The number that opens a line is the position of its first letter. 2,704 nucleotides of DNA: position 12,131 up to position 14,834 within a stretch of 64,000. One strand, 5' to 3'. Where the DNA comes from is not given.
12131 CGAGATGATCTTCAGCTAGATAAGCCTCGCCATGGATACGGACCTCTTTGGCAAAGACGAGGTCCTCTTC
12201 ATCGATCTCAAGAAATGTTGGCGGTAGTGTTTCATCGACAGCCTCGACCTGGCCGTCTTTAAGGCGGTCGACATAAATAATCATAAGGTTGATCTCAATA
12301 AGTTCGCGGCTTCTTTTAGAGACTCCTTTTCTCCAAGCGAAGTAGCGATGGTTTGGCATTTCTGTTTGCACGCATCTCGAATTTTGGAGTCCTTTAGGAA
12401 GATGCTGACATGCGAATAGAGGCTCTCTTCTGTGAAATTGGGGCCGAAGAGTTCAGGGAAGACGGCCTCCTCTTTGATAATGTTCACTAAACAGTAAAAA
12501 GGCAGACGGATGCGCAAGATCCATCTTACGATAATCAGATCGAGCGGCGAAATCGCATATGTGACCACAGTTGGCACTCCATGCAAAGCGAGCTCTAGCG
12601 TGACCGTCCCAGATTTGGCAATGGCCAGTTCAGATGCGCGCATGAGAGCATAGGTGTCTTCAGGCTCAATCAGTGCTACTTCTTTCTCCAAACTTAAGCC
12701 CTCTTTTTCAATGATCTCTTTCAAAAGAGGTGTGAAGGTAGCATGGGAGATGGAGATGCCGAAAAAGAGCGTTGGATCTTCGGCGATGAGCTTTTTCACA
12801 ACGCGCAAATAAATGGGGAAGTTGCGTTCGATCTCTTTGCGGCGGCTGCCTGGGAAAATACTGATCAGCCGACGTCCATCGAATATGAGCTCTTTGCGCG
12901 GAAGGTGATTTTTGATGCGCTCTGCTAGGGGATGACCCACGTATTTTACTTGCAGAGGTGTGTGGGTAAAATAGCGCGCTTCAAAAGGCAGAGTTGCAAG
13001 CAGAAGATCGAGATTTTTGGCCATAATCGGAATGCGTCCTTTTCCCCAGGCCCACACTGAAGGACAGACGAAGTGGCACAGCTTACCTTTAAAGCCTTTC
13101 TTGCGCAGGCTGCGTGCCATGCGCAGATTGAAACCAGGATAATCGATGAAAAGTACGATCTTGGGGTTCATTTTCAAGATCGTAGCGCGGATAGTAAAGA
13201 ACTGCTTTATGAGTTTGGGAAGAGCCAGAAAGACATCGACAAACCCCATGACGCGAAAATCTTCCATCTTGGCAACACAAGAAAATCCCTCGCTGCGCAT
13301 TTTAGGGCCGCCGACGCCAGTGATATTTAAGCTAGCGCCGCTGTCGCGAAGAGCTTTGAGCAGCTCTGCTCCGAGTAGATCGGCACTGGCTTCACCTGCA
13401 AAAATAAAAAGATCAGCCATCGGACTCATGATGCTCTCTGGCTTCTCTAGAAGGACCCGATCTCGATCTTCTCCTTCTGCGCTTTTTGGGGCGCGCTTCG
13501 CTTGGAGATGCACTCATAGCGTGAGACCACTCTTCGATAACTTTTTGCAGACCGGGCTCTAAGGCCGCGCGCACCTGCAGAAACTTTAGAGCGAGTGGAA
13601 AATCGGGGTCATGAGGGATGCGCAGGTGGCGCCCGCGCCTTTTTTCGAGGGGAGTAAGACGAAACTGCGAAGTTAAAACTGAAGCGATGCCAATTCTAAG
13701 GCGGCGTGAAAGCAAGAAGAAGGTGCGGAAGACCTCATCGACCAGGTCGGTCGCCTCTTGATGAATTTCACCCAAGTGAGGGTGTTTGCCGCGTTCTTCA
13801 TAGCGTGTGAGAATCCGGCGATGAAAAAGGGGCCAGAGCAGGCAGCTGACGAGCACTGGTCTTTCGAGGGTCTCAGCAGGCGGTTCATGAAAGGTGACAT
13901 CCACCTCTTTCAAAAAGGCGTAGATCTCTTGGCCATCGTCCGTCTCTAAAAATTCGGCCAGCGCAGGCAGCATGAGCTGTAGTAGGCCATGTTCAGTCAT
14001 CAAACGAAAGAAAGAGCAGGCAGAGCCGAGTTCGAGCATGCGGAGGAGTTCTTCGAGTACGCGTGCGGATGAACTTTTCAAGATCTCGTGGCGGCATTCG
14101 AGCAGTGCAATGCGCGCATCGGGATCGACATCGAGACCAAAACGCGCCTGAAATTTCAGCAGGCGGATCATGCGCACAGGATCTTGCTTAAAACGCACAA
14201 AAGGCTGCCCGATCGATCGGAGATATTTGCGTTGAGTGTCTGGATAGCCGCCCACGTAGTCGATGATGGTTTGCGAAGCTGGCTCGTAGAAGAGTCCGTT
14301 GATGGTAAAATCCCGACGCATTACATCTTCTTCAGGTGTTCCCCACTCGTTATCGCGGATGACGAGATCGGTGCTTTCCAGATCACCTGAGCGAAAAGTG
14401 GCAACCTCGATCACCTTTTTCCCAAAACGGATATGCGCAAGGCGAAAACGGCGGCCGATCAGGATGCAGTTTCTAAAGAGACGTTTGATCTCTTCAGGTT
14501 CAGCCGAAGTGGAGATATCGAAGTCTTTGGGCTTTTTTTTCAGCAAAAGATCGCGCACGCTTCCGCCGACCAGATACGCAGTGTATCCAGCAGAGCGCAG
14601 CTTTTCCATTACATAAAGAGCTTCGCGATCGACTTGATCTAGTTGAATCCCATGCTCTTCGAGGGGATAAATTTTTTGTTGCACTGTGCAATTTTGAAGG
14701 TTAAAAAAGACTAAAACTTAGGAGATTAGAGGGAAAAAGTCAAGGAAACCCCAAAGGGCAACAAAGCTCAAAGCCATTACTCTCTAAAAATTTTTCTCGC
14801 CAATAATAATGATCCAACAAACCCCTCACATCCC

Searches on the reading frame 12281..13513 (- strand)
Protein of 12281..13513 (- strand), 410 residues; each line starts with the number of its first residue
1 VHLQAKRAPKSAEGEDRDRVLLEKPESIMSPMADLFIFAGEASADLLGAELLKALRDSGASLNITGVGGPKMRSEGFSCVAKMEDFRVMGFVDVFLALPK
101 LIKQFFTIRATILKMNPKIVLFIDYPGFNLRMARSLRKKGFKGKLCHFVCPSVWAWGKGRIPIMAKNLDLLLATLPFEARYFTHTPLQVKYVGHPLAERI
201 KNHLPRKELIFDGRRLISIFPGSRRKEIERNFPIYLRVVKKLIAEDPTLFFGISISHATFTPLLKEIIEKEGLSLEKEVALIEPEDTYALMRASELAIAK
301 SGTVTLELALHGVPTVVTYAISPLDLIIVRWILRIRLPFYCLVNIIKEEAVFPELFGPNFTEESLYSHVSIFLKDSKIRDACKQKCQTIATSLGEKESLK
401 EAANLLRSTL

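Call 34: search_protein_families(library=ncbifam, proteins=[window:12281-13513:-], max_evalue=1e-20)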
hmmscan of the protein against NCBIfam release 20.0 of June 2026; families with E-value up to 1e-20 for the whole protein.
window:12281-13513:- (410 aa): 2 families
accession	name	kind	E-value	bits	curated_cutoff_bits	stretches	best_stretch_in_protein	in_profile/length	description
NF002173.0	PRK01021.1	equivalog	2.7e-90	303.7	1033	1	30-398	222-594/610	lipid-A-disaccharide synthase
TIGR00215.1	lpxB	equivalog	4.4e-68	229.9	190.25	1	36-403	10-376/382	lipid-A-disaccharide synthase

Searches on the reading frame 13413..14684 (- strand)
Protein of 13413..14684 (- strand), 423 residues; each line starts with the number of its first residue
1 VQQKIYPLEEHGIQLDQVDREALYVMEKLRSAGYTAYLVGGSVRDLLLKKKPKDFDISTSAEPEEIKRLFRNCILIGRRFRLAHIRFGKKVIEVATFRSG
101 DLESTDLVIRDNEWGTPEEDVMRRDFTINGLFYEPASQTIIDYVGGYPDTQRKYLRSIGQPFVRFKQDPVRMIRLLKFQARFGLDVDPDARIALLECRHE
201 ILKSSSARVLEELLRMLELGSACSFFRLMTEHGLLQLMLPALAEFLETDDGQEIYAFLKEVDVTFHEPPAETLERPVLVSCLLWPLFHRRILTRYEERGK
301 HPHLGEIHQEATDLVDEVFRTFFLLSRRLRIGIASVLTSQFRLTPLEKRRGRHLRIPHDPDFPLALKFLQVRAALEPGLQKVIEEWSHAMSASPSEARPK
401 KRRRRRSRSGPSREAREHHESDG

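Call 81: search_protein_families(library=ncbifam, proteins=[window:13413-14684:-], max_evalue=0.00001)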
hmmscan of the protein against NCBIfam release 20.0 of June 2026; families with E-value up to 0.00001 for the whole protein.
window:13413-14684:- (423 aa): 9 families
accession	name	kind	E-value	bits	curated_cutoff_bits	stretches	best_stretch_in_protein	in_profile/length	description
TIGR01942.1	pcnB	subfamily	1.9e-109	366.3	305.65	1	5-415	1-410/425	polynucleotide adenylyltransferase PcnB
NF008634.1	PRK11623.1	equivalog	1.8e-70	237.8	702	1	4-398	31-439/469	polynucleotide adenylyltransferase PcnB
NF009814.0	PRK13299.1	equivalog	1.8e-47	162.3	290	1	20-244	7-230/396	CCA tRNA nucleotidyltransferase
TIGR02692.1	tRNA_CCA_actino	equivalog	1.7e-35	122.6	438.8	1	26-247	20-249/466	CCA tRNA nucleotidyltransferase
NF008137.0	PRK10885.1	equivalog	6.8e-19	67.9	451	1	36-249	3-217/409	multifunctional CCA addition/repair protein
NF009812.0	PRK13297.1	equivalog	6.1e-16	58.5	624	1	31-242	9-219/364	tRNA CCA-pyrophosphorylase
NF009813.0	PRK13298.1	equivalog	2e-14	53.4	606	1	36-248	3-216/417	tRNA CCA-pyrophosphorylase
NF041569.1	A-tRNAntase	equivalog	7.3e-14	51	1440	1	35-243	481-696/880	A-adding tRNA nucleotidyltransferase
NF009811.0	PRK13296.1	equivalog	3.8e-11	42.5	469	1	36-183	3-146/360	CCA tRNA nucleotidyltransferase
